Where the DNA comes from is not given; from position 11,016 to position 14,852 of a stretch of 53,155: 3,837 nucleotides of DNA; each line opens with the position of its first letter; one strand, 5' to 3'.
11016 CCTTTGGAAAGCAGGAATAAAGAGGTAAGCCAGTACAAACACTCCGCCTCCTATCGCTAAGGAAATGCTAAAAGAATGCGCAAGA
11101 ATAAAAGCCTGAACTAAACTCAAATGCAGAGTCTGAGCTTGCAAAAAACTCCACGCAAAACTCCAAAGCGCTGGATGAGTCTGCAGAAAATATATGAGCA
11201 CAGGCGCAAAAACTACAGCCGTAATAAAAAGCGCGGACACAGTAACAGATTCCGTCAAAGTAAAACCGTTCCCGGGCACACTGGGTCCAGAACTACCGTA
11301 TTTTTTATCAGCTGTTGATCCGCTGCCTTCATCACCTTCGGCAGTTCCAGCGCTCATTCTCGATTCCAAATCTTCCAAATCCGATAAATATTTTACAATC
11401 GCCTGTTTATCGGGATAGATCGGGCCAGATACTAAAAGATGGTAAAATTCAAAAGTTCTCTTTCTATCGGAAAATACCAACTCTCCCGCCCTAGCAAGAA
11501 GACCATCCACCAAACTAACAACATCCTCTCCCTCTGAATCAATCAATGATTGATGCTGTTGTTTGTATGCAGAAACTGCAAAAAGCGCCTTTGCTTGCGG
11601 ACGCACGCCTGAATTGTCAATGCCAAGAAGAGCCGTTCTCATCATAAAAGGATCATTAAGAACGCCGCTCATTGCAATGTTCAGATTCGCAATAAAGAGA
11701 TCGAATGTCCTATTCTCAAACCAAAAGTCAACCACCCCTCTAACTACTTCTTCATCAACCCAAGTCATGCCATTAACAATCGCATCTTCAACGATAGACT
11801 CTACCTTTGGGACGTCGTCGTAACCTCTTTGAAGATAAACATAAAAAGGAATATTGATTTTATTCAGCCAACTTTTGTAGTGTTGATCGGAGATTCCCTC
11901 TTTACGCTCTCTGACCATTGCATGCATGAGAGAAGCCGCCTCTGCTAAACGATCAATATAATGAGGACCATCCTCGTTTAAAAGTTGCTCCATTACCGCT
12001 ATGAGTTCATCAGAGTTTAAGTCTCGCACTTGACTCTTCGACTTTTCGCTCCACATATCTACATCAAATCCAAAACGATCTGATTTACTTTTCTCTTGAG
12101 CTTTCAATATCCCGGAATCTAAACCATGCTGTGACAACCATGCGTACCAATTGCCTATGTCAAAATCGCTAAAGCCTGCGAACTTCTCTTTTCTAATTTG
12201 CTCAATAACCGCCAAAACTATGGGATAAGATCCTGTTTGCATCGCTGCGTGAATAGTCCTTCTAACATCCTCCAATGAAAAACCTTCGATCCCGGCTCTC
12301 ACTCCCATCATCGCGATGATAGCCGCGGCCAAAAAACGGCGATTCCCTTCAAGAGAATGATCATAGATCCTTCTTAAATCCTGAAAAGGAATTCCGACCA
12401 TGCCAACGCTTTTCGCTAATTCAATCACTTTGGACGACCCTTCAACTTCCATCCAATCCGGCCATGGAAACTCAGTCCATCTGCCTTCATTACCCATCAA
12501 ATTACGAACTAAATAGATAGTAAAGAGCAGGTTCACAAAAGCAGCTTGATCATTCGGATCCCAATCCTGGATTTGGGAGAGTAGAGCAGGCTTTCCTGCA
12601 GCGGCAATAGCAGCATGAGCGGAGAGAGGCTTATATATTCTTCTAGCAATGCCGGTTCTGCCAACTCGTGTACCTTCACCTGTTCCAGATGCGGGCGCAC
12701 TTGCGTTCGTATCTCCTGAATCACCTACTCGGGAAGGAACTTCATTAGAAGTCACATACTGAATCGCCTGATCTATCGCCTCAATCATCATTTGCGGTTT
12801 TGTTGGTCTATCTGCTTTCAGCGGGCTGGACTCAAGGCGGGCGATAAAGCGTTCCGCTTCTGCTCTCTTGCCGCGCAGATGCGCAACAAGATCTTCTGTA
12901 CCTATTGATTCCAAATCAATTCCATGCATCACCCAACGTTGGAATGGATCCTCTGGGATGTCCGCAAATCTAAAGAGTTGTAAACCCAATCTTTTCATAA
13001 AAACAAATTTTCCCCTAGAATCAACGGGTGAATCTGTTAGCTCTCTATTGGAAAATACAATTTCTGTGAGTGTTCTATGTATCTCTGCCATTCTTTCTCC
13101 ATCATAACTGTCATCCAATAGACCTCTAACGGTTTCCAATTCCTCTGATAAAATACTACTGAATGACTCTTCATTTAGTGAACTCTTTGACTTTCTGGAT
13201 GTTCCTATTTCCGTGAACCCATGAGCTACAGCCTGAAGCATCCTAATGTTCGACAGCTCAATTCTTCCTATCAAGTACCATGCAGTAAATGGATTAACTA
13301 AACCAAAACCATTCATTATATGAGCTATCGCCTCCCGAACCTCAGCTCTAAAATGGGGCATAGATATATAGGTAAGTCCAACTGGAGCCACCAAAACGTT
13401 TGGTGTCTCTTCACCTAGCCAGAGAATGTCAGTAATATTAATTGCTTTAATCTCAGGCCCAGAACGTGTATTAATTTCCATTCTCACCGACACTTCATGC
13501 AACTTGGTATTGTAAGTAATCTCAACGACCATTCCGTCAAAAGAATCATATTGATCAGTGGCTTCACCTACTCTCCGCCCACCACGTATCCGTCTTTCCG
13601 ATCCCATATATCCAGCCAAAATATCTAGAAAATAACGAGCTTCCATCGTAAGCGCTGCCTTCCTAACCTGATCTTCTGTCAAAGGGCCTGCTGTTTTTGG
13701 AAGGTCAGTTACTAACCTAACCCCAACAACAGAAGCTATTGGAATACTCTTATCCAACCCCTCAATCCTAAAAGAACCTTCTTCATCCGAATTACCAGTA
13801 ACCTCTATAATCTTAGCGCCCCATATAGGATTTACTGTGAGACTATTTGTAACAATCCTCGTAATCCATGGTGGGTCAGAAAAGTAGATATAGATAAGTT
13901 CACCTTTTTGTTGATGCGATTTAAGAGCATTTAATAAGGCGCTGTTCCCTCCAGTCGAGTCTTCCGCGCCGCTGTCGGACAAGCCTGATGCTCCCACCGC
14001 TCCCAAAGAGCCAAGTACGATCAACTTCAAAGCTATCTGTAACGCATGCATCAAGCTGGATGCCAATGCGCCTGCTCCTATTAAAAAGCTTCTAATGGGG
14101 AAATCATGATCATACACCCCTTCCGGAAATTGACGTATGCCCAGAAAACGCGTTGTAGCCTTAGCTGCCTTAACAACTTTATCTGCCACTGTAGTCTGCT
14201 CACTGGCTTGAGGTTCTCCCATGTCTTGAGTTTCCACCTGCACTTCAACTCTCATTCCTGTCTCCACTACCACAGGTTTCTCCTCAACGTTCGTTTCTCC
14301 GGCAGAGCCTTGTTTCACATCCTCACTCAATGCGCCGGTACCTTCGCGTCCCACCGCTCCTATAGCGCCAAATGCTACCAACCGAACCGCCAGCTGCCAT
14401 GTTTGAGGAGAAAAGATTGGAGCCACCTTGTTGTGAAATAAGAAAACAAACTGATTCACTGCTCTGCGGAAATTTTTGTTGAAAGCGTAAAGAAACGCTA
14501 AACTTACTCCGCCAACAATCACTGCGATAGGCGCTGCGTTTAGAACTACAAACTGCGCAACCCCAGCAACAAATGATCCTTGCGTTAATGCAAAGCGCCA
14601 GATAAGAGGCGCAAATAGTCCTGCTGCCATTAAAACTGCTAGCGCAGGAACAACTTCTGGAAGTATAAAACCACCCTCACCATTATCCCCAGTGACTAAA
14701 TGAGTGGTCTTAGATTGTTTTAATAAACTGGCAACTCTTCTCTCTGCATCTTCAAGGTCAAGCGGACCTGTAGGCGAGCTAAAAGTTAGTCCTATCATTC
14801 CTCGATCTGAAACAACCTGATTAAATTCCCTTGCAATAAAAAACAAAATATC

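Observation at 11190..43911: Seven internal prepilin-type (class III signal) motifs, G|F[TSA]L.E plus a hydrophobic helix, punctuate the two giant proteins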

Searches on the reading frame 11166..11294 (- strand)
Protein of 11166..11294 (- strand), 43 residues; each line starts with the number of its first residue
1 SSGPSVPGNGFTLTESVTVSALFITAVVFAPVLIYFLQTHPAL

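Call 9: search_protein_families(library=pfam, proteins=[window:11166-11294:-], max_evalue=10)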
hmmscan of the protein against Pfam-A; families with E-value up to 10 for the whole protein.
seq(43 aa): 0 families

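Call 10: search_protein_families(library=ncbifam, proteins=[window:11166-11294:-], max_evalue=10)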
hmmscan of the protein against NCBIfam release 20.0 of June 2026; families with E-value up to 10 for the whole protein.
seq(43 aa): 1 family
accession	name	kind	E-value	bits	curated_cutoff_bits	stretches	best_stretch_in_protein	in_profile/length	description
NF040982.1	ComGD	equivalog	0.046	14.1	70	1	9-34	2-26/139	competence type IV pilus minor pilin ComGD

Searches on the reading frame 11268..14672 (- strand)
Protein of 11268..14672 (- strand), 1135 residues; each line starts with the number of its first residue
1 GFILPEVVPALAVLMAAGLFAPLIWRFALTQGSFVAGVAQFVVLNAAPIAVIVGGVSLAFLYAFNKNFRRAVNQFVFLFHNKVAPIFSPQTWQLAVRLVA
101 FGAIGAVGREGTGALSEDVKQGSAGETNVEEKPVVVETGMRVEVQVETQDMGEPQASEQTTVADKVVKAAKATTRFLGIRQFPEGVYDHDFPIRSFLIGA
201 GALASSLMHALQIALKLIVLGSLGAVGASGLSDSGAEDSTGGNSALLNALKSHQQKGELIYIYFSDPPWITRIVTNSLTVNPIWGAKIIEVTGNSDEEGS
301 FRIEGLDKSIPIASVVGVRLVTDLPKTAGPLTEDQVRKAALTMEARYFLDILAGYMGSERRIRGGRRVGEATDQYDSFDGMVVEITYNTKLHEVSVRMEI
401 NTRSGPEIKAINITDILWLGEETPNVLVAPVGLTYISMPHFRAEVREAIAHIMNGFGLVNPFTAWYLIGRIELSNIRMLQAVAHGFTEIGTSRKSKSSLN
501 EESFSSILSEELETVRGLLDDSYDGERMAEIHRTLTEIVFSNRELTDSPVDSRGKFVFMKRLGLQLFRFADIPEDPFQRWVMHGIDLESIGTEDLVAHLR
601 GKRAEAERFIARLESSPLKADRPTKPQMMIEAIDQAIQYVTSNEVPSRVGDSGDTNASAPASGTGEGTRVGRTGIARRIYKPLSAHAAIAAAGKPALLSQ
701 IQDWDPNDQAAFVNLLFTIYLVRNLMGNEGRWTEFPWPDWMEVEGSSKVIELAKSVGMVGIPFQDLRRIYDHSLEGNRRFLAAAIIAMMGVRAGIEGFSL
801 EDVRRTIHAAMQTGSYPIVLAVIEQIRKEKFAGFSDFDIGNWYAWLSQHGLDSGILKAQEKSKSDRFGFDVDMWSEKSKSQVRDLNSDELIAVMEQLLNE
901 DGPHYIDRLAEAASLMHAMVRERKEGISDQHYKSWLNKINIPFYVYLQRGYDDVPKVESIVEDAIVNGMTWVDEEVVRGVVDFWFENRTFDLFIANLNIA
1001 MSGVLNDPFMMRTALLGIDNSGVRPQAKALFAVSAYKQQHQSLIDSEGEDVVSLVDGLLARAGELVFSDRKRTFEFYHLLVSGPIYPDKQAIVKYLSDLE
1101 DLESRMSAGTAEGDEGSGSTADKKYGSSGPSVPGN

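Call 6: search_protein_families(library=pfam, proteins=[window:11268-14672:-], max_evalue=0.01)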
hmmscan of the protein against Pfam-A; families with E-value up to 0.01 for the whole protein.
window:11268-14672:- (1135 aa): 0 families

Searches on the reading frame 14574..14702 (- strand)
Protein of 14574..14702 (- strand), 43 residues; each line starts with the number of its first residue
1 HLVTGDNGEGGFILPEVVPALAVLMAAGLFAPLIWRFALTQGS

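Call 9: search_protein_families(library=pfam, proteins=[window:14574-14702:-], max_evalue=10)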
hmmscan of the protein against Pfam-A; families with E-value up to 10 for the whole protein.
seq(43 aa): 1 family
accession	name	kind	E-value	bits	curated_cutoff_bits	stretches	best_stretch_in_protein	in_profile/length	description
PF12501.13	DUF3708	-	0.065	13.3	24.1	1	16-38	45-67/166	Phosphate ATP-binding cassette transporter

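Call 10: search_protein_families(library=ncbifam, proteins=[window:14574-14702:-], max_evalue=10)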
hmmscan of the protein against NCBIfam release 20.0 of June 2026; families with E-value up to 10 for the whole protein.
seq(43 aa): 0 families
